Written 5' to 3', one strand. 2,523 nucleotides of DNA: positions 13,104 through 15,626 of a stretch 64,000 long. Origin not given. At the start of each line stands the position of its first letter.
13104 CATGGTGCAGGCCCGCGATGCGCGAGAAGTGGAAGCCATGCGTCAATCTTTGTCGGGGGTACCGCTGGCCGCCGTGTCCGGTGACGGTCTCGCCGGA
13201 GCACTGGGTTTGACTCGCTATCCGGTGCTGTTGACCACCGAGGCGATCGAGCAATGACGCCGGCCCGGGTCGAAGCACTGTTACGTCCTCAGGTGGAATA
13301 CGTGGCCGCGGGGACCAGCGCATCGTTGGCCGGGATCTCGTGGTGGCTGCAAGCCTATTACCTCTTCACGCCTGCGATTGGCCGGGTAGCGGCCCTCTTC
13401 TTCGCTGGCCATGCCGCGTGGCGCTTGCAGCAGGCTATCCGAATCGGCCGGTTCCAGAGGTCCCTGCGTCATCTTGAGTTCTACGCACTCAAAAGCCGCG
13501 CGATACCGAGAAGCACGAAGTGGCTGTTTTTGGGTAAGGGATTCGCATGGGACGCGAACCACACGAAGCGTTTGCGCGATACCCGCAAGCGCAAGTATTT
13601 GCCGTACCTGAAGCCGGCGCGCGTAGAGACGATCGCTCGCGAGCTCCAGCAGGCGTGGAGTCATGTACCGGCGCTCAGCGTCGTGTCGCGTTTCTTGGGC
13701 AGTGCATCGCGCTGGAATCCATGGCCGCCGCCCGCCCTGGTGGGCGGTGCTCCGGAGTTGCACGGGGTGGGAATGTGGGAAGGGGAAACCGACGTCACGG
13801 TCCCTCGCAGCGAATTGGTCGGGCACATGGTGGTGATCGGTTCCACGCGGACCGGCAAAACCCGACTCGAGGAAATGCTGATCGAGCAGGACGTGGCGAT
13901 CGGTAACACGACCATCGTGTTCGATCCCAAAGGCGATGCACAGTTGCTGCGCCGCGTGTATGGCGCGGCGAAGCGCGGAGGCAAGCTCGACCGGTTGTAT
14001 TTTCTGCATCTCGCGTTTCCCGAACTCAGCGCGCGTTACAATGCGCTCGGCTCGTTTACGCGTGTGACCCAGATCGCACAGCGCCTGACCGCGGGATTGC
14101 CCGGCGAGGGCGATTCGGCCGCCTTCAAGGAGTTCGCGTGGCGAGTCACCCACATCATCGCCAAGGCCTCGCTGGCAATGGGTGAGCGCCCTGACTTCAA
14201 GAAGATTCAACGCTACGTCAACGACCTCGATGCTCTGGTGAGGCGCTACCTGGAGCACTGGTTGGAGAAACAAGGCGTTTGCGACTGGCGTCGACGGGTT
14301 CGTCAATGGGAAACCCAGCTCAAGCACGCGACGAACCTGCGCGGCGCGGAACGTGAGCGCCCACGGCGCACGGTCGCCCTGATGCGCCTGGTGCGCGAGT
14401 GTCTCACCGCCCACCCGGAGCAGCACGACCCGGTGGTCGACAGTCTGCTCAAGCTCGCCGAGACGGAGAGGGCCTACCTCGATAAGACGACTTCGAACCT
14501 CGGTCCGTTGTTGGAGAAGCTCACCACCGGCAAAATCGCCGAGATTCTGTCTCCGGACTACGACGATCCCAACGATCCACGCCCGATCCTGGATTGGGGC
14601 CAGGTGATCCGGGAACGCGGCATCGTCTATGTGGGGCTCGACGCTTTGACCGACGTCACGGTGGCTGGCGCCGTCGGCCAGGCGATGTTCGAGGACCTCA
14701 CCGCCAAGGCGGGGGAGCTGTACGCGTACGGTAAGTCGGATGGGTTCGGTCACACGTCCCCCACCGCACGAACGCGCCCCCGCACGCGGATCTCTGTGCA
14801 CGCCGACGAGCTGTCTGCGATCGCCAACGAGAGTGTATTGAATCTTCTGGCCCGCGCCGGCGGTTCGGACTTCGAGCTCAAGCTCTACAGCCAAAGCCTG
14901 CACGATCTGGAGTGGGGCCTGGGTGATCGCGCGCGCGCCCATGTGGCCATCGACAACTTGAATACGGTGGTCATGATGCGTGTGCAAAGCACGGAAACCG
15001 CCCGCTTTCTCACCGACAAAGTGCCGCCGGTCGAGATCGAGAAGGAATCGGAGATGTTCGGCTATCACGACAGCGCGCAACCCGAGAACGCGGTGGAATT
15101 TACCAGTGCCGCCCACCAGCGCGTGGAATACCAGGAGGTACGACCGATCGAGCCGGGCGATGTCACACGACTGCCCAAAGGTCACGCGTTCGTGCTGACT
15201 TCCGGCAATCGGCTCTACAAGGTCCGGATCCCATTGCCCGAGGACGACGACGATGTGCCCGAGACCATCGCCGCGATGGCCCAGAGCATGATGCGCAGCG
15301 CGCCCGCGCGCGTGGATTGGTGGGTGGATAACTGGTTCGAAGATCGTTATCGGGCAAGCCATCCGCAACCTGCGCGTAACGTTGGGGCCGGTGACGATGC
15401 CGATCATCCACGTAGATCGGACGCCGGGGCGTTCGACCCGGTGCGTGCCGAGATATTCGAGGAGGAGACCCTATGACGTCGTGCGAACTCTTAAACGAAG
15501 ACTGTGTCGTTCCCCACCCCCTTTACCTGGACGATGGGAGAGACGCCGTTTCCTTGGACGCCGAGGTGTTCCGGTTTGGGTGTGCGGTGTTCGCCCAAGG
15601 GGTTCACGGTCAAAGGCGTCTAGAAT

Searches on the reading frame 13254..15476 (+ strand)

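Call 79: search_protein_families(library=pfam, proteins=[window:13254-15476:+], max_evalue=0.001)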
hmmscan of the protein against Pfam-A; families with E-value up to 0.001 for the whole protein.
window:13254-15476:+ (740 aa): 2 families
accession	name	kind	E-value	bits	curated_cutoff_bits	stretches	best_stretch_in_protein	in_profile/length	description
PF10412.15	TrwB_AAD_bind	-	1.6e-06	27.7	20.5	0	182-228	8-54/387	Type IV secretion-system coupling protein DNA-binding domain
PF12696.13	TraG-D_C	-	3.4e-06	27.4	22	1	516-641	5-125/126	TraM recognition site of TraD and TraG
